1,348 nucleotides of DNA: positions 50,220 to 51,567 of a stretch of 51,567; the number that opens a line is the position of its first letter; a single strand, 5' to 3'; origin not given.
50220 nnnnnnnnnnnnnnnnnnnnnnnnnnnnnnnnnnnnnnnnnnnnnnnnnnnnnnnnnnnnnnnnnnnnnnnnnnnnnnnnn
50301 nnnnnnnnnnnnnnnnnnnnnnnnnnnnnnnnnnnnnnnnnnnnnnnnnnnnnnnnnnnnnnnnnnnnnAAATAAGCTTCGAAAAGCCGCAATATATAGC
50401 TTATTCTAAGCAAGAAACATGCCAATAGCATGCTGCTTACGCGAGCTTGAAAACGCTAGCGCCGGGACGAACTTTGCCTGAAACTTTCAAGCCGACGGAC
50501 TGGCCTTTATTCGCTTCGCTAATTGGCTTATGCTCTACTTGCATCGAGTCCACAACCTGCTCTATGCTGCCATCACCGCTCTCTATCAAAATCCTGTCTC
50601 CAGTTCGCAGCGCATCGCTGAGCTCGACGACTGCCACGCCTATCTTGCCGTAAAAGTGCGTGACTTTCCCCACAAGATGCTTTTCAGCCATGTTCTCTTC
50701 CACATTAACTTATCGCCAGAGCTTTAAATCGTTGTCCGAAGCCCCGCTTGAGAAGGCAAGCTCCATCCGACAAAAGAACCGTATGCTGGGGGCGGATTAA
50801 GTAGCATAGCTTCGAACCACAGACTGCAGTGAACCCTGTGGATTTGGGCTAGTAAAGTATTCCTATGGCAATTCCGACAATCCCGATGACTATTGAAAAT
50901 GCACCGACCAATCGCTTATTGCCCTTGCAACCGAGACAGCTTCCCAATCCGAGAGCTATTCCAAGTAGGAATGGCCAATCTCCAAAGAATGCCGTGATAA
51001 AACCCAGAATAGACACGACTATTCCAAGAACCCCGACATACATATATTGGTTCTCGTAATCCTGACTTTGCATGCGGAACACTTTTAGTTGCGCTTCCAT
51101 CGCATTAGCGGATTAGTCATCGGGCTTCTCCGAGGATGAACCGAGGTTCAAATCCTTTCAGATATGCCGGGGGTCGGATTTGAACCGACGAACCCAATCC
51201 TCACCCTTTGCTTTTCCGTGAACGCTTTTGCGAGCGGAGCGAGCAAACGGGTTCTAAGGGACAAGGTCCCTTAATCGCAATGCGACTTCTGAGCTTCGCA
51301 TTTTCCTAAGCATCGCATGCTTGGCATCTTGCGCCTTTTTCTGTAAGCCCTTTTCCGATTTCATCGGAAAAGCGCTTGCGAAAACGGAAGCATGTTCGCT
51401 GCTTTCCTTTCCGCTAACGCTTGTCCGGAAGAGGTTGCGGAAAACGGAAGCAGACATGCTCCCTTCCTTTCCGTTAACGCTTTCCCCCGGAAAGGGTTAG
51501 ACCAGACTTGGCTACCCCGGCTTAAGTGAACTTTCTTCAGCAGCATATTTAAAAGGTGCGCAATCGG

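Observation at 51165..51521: tRNA-Leu(UAG) gene stretched to 357 nt; my hand model needs four BHB-flanked introns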

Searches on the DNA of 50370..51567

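Call 10: search_rna_families(source=window, start=50370, end=51567, threshold=evalue, max_evalue=10, show_alignments=4)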
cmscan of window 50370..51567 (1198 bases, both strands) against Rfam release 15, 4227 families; matches with E-value up to 10: 8.
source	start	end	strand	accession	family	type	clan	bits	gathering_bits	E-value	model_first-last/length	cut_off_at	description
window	51329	51392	+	RF00705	mir-202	Gene; miRNA;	-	19.9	51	0.16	1-76/76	no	mir-202 microRNA precursor family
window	51031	51123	-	RF04189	icd-II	Cis-reg;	-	18.8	99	2.7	1-133/133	no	icd-II ncRNA motif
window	51148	51264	-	RF04189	icd-II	Cis-reg;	-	17.8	99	4.5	1-133/133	no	icd-II ncRNA motif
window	51280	51381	+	RF03155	TD-1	Cis-reg;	CL00124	17.3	64.5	5.8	1-120/120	no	TD-1 RNA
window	50682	50771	-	RF00211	SNORD35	Gene; snRNA; snoRNA; CD-box;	CL00056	15.8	36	2.9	1-88/88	no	Small nucleolar RNA SNORD35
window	51345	51377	+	RF03257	mir-4427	Gene; miRNA;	-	15.6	86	6.3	1-68/68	no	mir-4427 microRNA precursor family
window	51164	51211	+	RF04354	Plastid-ycf2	Cis-reg;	-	14.7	65.7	10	1-75/75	no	Plastid-ycf2 5UTR RNA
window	50872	50903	-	RF02147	MEG8_3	Gene; lncRNA;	-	11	40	8.6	35-66/66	no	Maternally expressed 8 exon 3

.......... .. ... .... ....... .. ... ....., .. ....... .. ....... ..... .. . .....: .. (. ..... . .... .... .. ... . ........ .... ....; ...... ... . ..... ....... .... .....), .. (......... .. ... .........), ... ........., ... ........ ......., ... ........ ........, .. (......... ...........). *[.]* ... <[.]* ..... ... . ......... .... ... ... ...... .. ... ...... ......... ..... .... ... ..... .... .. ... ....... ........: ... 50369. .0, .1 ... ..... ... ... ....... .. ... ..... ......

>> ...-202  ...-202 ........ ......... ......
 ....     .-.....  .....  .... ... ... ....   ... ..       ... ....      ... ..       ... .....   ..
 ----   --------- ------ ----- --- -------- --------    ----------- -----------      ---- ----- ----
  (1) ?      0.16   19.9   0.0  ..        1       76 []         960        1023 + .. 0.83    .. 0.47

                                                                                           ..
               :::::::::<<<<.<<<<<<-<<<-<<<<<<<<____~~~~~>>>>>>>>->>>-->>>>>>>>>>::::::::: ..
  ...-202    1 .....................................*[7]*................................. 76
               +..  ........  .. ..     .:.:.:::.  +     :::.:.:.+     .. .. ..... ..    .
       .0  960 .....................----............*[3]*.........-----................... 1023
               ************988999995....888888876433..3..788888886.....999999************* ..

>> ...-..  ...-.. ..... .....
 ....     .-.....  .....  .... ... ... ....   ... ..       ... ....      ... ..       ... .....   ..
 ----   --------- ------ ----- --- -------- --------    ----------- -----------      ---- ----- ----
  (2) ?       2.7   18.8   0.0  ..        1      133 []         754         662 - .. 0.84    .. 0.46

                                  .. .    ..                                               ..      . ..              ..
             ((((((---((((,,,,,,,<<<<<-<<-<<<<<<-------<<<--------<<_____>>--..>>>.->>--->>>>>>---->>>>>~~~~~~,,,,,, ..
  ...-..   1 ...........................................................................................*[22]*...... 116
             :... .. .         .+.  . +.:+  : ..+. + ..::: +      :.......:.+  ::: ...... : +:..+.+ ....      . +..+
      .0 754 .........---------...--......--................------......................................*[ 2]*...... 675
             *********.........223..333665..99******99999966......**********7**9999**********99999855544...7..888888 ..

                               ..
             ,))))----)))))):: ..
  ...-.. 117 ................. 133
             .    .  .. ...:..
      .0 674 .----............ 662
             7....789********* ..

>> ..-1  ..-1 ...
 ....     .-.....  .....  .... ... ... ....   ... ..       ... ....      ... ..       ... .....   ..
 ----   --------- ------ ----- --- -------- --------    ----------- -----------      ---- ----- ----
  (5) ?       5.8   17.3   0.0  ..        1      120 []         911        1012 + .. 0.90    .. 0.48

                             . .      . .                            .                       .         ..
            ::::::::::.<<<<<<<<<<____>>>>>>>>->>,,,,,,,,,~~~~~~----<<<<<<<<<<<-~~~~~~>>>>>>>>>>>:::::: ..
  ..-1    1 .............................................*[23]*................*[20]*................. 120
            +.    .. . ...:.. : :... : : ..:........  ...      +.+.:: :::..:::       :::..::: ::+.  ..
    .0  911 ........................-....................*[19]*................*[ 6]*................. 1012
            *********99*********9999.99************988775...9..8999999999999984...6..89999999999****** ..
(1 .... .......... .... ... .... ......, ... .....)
